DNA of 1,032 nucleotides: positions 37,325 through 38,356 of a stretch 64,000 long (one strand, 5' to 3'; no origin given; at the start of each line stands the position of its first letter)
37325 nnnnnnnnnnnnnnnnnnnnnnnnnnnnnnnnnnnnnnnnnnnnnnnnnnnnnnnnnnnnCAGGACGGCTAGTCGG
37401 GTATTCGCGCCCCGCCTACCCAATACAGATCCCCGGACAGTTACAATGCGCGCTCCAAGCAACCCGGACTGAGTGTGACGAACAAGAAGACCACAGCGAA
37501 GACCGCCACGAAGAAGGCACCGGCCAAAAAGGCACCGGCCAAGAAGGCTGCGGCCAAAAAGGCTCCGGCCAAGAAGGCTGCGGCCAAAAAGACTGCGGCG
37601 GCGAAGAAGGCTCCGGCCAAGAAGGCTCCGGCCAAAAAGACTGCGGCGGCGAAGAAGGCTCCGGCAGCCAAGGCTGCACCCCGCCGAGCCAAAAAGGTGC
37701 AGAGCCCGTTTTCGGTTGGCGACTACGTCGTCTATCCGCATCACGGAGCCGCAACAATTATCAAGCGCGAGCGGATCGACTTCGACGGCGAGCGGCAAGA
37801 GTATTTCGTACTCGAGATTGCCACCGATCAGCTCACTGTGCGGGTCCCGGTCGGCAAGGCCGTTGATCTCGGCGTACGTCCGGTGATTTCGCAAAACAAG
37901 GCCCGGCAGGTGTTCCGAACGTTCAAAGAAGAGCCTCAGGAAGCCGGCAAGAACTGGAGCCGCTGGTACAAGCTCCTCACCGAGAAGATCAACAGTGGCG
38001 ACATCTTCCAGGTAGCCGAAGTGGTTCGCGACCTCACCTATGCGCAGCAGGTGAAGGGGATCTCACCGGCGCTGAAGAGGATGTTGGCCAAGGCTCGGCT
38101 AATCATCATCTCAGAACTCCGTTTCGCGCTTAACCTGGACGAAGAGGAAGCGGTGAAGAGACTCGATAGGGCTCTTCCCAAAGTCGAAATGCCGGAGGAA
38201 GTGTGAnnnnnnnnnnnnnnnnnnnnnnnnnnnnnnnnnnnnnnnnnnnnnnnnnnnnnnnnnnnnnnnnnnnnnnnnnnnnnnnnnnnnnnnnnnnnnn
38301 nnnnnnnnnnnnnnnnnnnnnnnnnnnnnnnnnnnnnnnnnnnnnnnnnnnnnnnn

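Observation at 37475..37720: CarD with an N-terminal histone-H1-like (P/A)AKKA repeat tail encoded by tandem DNA repeats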

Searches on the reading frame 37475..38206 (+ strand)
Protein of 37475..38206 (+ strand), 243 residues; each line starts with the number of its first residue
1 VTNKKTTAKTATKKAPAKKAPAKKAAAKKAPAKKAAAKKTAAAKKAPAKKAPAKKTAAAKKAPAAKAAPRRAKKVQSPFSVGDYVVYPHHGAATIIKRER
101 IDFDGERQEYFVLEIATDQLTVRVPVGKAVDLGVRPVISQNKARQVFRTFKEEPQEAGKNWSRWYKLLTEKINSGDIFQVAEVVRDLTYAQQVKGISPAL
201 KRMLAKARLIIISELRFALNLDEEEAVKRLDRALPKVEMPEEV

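Call 4: search_protein_families(library=pfam, proteins=[window:37475-38206:+], max_evalue=0.01)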
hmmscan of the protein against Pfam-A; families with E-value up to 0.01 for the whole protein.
window:37475-38206:+ (243 aa): 4 families
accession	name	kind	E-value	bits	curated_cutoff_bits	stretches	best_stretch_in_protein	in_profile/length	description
PF21095.3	CarD_C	-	2.6e-26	91.9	23.1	1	145-231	1-87/87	CarD, C-terminal domain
PF02559.22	CarD_TRCF_RID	-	5.7e-13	49.2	23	1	79-137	1-56/57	CarD-like/TRCF RID domain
PF07382.16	HC2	-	1.9e-07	31.8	40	1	4-73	78-146/194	Histone H1-like nucleoprotein HC2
PF02095.21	Extensin_1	-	0.0055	17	105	1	4-67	43-104/171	Extensin-like protein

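Call 5: search_protein_families(library=ncbifam, proteins=[window:37475-38206:+], max_evalue=0.01)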
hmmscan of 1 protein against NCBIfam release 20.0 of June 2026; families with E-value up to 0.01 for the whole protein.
window:37475-38206:+ (243 aa): 6 families
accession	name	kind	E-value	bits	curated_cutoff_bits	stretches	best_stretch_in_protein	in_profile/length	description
NF038053.1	hist_H1_lk_Burk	equivalog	8.4e-07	29.4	80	1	4-74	58-136/195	histone H1-like DNA-binding protein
NF050153.2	Rv3852_fam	equivalog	4e-06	27.4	100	1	3-41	20-59/145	Rv3852 family protein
NF038052.1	histone_lik_HC2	exception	0.00014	22.1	135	1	4-71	7-78/201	histone H1-like DNA-binding protein Hc2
TIGR00580.2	mfd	equivalog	0.0017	16.8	800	1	58-128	286-358/907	transcription-repair coupling factor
NF046106.1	ResusProRpf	equivalog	0.0094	15.6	180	0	9-68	149-207/258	resuscitation-promoting factor Rpf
NF011531.0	PRK14971.1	equivalog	0.0097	14.7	685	0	5-206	367-563/614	DNA polymerase III subunit gamma/tau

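Call 7: find_homologous_proteins(query=window:37475-38203:+, max_evalue=1e-10)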
Query window:37475-38203:+ (243 aa): 1816 proteins with E <= 1e-10 among 8000 candidates; the best 120 are listed.
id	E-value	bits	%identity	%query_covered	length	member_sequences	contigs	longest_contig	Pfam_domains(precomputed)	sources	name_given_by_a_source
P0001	1.5e-144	497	100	100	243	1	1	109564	PF21095.4,PF02559.23,PF07382.17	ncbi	-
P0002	6.0e-125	433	96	70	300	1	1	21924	PF21095.4,PF02559.23,PF07382.17,PF02095.22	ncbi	-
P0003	7.2e-122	423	88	84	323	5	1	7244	PF21095.4,PF02559.23,PF07382.17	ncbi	-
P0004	1.1e-119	416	97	71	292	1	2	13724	PF21095.4,PF02559.23,PF07382.17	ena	-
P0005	3.2e-119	414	88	78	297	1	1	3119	PF21095.4,PF02559.23,PF07382.17,PF02095.22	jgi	jgi:CarD family transcriptional regulator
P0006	8.7e-119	413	88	78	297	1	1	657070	PF21095.4,PF02559.23,PF07382.17,PF02095.22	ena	-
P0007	4.2e-118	411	93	71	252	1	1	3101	PF21095.4,PF02559.23,PF07382.17,PF02095.22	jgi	jgi:CarD family transcriptional regulator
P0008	2.1e-117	408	95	72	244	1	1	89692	PF21095.4,PF02559.23,PF07382.17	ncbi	-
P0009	2.2e-117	408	94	72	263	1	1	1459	PF21095.4,PF02559.23,PF07382.17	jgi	jgi:CarD family transcriptional regulator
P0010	2.5e-117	408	93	71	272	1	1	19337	PF21095.4,PF02559.23,PF07382.17,PF02095.22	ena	-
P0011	2.8e-117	408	89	78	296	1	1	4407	PF21095.4,PF02559.23,PF07382.17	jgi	jgi:CarD family transcriptional regulator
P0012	3.9e-117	407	94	72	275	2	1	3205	PF21095.4,PF02559.23,PF07382.17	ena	-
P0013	4.0e-116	404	96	72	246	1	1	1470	PF21095.4,PF02559.23,PF07382.17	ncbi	-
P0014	1.7e-115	402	93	69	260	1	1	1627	PF21095.4,PF02559.23,PF07382.17,PF02095.22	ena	-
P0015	3.7e-115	401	94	73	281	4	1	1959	PF21095.4,PF02559.23,PF07382.17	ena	-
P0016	5.9e-115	400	89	78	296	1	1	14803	PF21095.4,PF02559.23,PF07382.17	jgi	jgi:CarD family transcriptional regulator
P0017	3.5e-114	398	94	79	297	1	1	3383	PF21095.4,PF02559.23,PF07382.17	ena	-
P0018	3.9e-114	398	88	78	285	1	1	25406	PF21095.4,PF02559.23,PF07382.17,PF02095.22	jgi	jgi:CarD family transcriptional regulator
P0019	9.7e-114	396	96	71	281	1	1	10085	PF21095.4,PF02559.23,PF07382.17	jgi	jgi:CarD family transcriptional regulator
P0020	1.3e-113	396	89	75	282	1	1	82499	PF21095.4,PF02559.23,PF07382.17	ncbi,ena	-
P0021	1.8e-113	396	92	74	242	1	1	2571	PF21095.4,PF02559.23,PF07382.17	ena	-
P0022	4.0e-113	394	85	82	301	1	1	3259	PF21095.4,PF02559.23,PF07382.17,PF02095.22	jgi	jgi:CarD family transcriptional regulator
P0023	4.6e-113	394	85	82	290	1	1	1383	PF21095.4,PF02559.23,PF07382.17,PF02095.22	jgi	jgi:CarD family transcriptional regulator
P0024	6.6e-113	394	94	70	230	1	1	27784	PF21095.4,PF02559.23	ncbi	-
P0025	1.1e-112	393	93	69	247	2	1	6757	PF21095.4,PF02559.23,PF07382.17,PF02095.22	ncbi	-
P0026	1.1e-112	393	86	89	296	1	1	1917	PF21095.4,PF02559.23,PF07382.17,PF02095.22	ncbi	-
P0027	1.6e-112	392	79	86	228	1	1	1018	PF21095.4,PF02559.23,PF07382.17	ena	-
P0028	3.7e-112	391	93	72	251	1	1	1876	PF21095.4,PF02559.23,PF07382.17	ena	-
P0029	4.0e-112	391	95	69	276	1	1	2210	PF21095.4,PF02559.23,PF07382.17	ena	-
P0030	4.3e-112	391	93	71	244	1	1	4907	PF21095.4,PF02559.23,PF07382.17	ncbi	-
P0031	5.4e-112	391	88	78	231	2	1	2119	PF21095.4,PF02559.23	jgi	jgi:CarD family transcriptional regulator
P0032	6.4e-112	390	88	81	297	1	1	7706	PF21095.4,PF02559.23,PF07382.17,PF02095.22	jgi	jgi:CarD family transcriptional regulator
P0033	1.2e-111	390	92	73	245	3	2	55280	PF21095.4,PF02559.23,PF07382.17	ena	-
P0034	3.2e-111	388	93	72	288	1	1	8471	PF21095.4,PF02559.23,PF07382.17,PF02095.22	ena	-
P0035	4.1e-111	388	93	72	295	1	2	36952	PF21095.4,PF02559.23,PF07382.17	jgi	jgi:CarD family transcriptional regulator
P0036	5.2e-111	387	93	70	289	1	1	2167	PF21095.4,PF02559.23,PF07382.17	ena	-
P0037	7.7e-111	387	90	75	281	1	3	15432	PF21095.4,PF02559.23,PF07382.17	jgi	jgi:CarD family transcriptional regulator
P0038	1.1e-110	386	95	71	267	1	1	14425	PF21095.4,PF02559.23,PF07382.17,PF02095.22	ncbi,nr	ncbi:MAG: CarD family transcriptional regulator [Acidimicrobiia bacterium]|nr:CarD family transcript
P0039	1.7e-110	386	74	83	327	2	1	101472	PF21095.4,PF02559.23,PF07382.17,PF02095.22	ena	-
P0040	1.9e-110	386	82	91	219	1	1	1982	PF21095.4,PF02559.23,PF07382.17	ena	-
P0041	3.2e-110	385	92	74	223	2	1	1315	PF21095.4,PF02559.23,PF07382.17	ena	-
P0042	3.8e-110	385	84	67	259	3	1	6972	PF21095.4,PF02559.23,PF07382.17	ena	-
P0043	4.6e-110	384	83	91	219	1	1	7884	PF21095.4,PF02559.23,PF07382.17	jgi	-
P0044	5.1e-110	384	83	92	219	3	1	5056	PF21095.4,PF02559.23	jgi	jgi:CarD family transcriptional regulator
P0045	8.8e-110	383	92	70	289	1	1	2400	PF21095.4,PF02559.23,PF07382.17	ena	-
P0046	9.0e-110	383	88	78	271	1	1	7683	PF21095.4,PF02559.23,PF07382.17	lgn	-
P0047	3.9e-109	381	85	84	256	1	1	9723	PF21095.4,PF02559.23,PF07382.17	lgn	-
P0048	7.2e-109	380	95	71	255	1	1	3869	PF21095.4,PF02559.23,PF07382.17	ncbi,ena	-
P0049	1.0e-108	380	81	93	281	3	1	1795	PF21095.4,PF02559.23,PF07382.17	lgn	-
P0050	8.6e-108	377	84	68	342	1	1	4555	PF21095.4,PF02559.23,PF07382.17,PF02095.22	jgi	-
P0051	1.1e-107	377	83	68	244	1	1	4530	PF21095.4,PF02559.23,PF07382.17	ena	-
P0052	1.7e-107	376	79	93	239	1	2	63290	PF21095.4,PF02559.23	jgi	jgi:CarD family transcriptional regulator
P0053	6.9e-106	371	77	69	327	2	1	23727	PF21095.4,PF02559.23,PF07382.17,PF02095.22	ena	-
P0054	2.1e-105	369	90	74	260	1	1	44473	PF21095.4,PF02559.23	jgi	-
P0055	2.4e-105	369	59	67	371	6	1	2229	PF21095.4,PF02559.23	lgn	-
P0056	3.5e-105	368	81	68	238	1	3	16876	PF21095.4,PF02559.23,PF07382.17,PF02095.22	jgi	jgi:CarD family transcriptional regulator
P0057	3.9e-105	368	81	68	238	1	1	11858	PF21095.4,PF02559.23,PF07382.17,PF02095.22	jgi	jgi:CarD family transcriptional regulator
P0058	4.3e-105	368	94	71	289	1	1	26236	PF21095.4,PF02559.23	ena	-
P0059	2.4e-104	366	87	67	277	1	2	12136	PF21095.4,PF02559.23,PF07382.17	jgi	jgi:CarD family transcriptional regulator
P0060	6.2e-104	364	85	68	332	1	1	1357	PF21095.4,PF02559.23,PF07382.17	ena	-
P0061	6.6e-104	364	78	74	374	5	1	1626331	PF21095.4,PF02559.23,PF07382.17,PF02095.22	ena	-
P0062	8.2e-104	364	81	74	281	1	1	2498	PF21095.4,PF02559.23,PF02095.22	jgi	jgi:CarD family transcriptional regulator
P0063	8.6e-104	364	78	77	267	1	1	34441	PF21095.4,PF02559.23,PF07382.17,PF02095.22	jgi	jgi:CarD family transcriptional regulator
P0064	1.0e-103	364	82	70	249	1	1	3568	PF21095.4,PF02559.23,PF07382.17,PF02095.22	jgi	-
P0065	1.7e-103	363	82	69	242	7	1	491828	PF21095.4,PF02559.23,PF07382.17,PF02095.22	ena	-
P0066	2.5e-103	362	81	67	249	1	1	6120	PF21095.4,PF02559.23,PF07382.17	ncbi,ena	-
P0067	3.2e-103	362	77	69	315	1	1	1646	PF21095.4,PF02559.23,PF07382.17,PF02095.22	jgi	jgi:RNA polymerase-interacting CarD/CdnL/TRCF family regulator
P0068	4.0e-103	362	80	70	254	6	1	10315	PF21095.4,PF02559.23,PF07382.17,PF02095.22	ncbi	-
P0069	4.9e-103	361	81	68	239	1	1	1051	PF21095.4,PF02559.23,PF07382.17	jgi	jgi:CarD family transcriptional regulator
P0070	1.3e-102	360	82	67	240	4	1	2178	PF21095.4,PF02559.23,PF07382.17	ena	-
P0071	1.4e-102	360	81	74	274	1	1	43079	PF21095.4,PF02559.23,PF07382.17,PF02095.22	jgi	jgi:CarD family transcriptional regulator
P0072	1.6e-102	360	81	74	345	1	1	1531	PF21095.4,PF02559.23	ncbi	-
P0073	2.2e-102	359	80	67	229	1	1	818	PF21095.4,PF02559.23,PF07382.17,PF02095.22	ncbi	-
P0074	2.2e-102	359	81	68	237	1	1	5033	PF21095.4,PF02559.23,PF07382.17,PF02095.22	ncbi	-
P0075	2.6e-102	359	82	67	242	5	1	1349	PF21095.4,PF02559.23,PF07382.17,PF02095.22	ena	-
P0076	4.2e-102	358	84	71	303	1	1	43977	PF21095.4,PF02559.23,PF07382.17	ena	-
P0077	4.5e-102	358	81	72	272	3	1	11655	PF21095.4,PF02559.23,PF07382.17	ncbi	-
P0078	4.6e-102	358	82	73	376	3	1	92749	PF21095.4,PF02559.23,PF07382.17,PF02095.22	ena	-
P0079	4.8e-102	358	82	68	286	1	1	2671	PF21095.4,PF02559.23,PF07382.17,PF02095.22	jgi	jgi:CarD family transcriptional regulator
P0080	1.4e-101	357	81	69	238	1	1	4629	PF21095.4,PF02559.23,PF07382.17,PF02095.22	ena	-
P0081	1.7e-101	356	82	69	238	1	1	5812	PF21095.4,PF02559.23,PF07382.17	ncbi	ncbi:CarD family transcriptional regulator [Actinomycetota bacterium]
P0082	2.0e-101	356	85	67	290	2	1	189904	PF21095.4,PF02559.23,PF07382.17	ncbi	-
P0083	2.1e-101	356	83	70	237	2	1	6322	PF21095.4,PF02559.23,PF07382.17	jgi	jgi:CarD family transcriptional regulator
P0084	2.4e-101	356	81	68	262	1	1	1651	PF21095.4,PF02559.23,PF07382.17,PF02095.22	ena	-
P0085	2.4e-101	356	81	68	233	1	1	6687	PF21095.4,PF02559.23,PF07382.17,PF02095.22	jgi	jgi:CarD family transcriptional regulator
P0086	3.7e-101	355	79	67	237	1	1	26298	PF21095.4,PF02559.23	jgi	-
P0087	4.1e-101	355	81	67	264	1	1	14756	PF21095.4,PF02559.23,PF07382.17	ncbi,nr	ncbi:MAG: hypothetical protein BMS9Abin17_0665 [Acidimicrobiia bacterium]|nr:MAG: hypothetical prote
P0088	5.2e-101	355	81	85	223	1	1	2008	PF21095.4,PF02559.23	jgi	-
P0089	6.0e-101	355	84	70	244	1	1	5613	PF21095.4,PF02559.23,PF07382.17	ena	-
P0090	9.9e-101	354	82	79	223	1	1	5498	PF21095.4,PF02559.23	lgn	-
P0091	1.9e-100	353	84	68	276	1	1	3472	PF21095.4,PF02559.23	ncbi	-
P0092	3.0e-100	352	82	67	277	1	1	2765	PF21095.4,PF02559.23,PF07382.17,PF02095.22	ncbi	ncbi:MAG: CarD family transcriptional regulator [Acidimicrobiia bacterium]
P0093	3.3e-100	352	71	90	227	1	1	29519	PF21095.4,PF02559.23,PF07382.17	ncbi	ncbi:MAG: CarD family transcriptional regulator [Acidimicrobiia bacterium]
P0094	3.4e-100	352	87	68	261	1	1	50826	PF21095.4,PF02559.23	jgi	jgi:CarD family transcriptional regulator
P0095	3.8e-100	352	81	68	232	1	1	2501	PF21095.4,PF02559.23,PF07382.17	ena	-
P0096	6.1e-100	351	80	67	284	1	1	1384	PF21095.4,PF02559.23,PF07382.17,PF02095.22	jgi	-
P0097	6.9e-100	351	75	81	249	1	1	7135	PF21095.4,PF02559.23,PF07382.17,PF02095.22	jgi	-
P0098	8.4e-100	351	81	68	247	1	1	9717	PF21095.4,PF02559.23,PF07382.17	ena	-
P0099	8.6e-100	351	83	74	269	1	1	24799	PF21095.4,PF02559.23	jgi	-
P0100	8.9e-100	351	80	70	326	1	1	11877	PF21095.4,PF02559.23,PF07382.17,PF02095.22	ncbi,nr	ncbi:MAG: histone H1-like repetitive region-containing protein [Acidimicrobiia bacterium]|nr:histone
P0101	9.3e-100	351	82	67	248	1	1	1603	PF21095.4,PF02559.23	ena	-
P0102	1.3e-99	350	76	82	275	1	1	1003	PF21095.4,PF02559.23,PF07382.17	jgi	-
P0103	1.6e-99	350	72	77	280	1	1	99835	PF21095.4,PF02559.23,PF07382.17,PF02095.22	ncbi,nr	ncbi:MAG: hypothetical protein BMS9Abin12_0193 [Acidimicrobiia bacterium]|nr:MAG: hypothetical prote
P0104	2.3e-99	349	85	66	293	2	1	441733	PF21095.4,PF02559.23,PF07382.17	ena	-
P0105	2.5e-99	349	75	68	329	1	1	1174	PF21095.4,PF02559.23,PF07382.17,PF02095.22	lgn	-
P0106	2.5e-99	349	73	72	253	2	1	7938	PF21095.4,PF02559.23,PF07382.17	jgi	jgi:CarD family transcriptional regulator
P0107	3.4e-99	349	68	92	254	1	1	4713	PF21095.4,PF02559.23,PF07382.17,PF02095.22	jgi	jgi:CarD family transcriptional regulator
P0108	3.9e-99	349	81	68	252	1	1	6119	PF21095.4,PF02559.23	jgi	jgi:CarD family transcriptional regulator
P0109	4.3e-99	349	77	75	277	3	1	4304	PF21095.4,PF02559.23,PF04760.22,PF07382.17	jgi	jgi:CarD family transcriptional regulator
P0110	5.0e-99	348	83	71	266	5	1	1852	PF21095.4,PF02559.23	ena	-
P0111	5.1e-99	348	81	68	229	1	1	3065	PF21095.4,PF02559.23,PF07382.17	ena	-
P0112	5.4e-99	348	96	70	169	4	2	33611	PF21095.4,PF02559.23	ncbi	-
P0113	7.5e-99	348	84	68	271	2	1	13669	PF21095.4,PF02559.23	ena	-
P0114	8.4e-99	348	81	68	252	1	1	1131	PF21095.4,PF02559.23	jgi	jgi:CarD family transcriptional regulator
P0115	8.5e-99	348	72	88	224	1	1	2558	PF21095.4,PF02559.23,PF07382.17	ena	-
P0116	9.3e-99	347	71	92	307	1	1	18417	PF21095.4,PF02559.23,PF07382.17,PF02095.22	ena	-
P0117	1.1e-98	347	76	93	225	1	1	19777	PF21095.4,PF02559.23,PF07382.17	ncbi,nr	ncbi:MAG: hypothetical protein M3132_02030, partial [Actinomycetia bacterium]|nr:hypothetical protei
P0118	1.1e-98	347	81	73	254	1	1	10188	PF21095.4,PF02559.23,PF07382.17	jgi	-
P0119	1.1e-98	347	81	73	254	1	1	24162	PF21095.4,PF02559.23,PF07382.17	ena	-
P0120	1.4e-98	347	70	77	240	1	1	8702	PF21095.4,PF02559.23,PF07382.17,PF02095.22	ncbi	-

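Call 10: find_encoding_contigs(protein=window:37475-38206:+, flank=3000, max_places=3)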
Protein window:37475-38206:+ (243 aa): no gene with exactly this product is on record in the collection.

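Call 17: find_related_loci(query=window:37475-38203:+, collection=genome_contigs, flank=1500)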
Query window:37475-38203:+ (243 aa) in genome_contigs; peptide patterns used: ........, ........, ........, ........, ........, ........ (x = any residue, [..] = any of these).
600 stretches matched a pattern (row limit reached: there are more); 2 encode a relative of the query (tblastn E <= 1e-3); 2 distinct loci.
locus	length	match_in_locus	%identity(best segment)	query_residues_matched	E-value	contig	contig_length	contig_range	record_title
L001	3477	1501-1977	77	77-235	1e-84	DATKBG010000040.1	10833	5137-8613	MAG TPA_asm: Acidimicrobiia bacterium isolate SMAG_U14414 k141_1084106, whole genome shotgun sequence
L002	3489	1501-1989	49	72-234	1e-46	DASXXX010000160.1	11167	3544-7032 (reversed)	MAG TPA_asm: Acidimicrobiia bacterium isolate SMAG_U4809 k141_2987706, whole genome shotgun sequence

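Call 19: find_encoding_contigs(protein=P0001, flank=3000, max_places=3)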
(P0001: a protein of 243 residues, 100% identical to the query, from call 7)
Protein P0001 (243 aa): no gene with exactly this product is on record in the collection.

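Call 20: find_encoding_contigs(protein=P0002, flank=3000, max_places=3)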
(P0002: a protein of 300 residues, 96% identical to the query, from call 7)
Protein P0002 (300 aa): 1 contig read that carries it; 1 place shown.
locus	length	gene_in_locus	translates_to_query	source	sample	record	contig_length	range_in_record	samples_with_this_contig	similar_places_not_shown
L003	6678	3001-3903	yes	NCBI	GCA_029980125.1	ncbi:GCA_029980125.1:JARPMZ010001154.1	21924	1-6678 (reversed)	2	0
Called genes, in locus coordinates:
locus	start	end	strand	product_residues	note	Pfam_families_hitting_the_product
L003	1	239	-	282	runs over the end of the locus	-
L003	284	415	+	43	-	-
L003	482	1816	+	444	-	PF18073:Zn_ribbon_LapB, PF13481:AAA_25, PF03796:DnaB_C (weak), PF06745:ATPase (faint), PF23442:DUF7125 (weak), PF13191:AAA_16 (weak), PF13401:AAA_22 (weak)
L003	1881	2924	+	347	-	PF02457:DAC, PF12826:HHH_2 (faint), PF10635:DisA-linker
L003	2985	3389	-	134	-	-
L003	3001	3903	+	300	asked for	PF02095:Extensin_1 (weak), PF07382:HC2, PF02559:CarD_TRCF_RID, PF21095:CarD_C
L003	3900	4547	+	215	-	PF01128:IspD, PF12804:NTP_transf_3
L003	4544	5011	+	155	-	PF02542:YgbB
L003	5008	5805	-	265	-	PF03009:GDPD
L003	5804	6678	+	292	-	PF00133:tRNA-synt_1 (faint), PF01406:tRNA-synt_1e, PF09334:tRNA-synt_1g (weak)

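Call 21: find_encoding_contigs(protein=P0112, flank=3000, max_places=3)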
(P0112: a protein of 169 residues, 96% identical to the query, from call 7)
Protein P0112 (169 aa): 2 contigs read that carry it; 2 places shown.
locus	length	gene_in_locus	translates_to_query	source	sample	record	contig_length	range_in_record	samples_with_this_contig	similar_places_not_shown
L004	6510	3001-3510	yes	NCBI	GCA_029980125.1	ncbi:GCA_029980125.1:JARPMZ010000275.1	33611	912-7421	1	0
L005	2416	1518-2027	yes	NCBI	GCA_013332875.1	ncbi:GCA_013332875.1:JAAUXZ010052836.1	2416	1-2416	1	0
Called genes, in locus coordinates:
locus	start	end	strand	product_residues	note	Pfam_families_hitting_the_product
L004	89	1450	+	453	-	PF18073:Zn_ribbon_LapB (weak), PF03796:DnaB_C (weak), PF06745:ATPase (weak), PF13481:AAA_25, PF13191:AAA_16 (weak), PF13604:AAA_30 (weak), PF13401:AAA_22 (weak)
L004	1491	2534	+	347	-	PF02457:DAC, PF10635:DisA-linker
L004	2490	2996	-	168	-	-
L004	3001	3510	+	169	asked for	PF02559:CarD_TRCF_RID, PF21095:CarD_C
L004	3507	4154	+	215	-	PF01128:IspD, PF12804:NTP_transf_3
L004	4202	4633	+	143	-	PF02542:YgbB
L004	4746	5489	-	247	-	PF03009:GDPD, PF13653:GDPD_2 (weak)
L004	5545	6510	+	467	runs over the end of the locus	PF00133:tRNA-synt_1 (faint), PF01406:tRNA-synt_1e, PF09334:tRNA-synt_1g (weak), PF09190:DALR_2 (weak), PF23493:CysS_C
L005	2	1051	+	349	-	?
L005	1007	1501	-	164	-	-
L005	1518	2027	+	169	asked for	PF02559:CarD_TRCF_RID, PF21095:CarD_C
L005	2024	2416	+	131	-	?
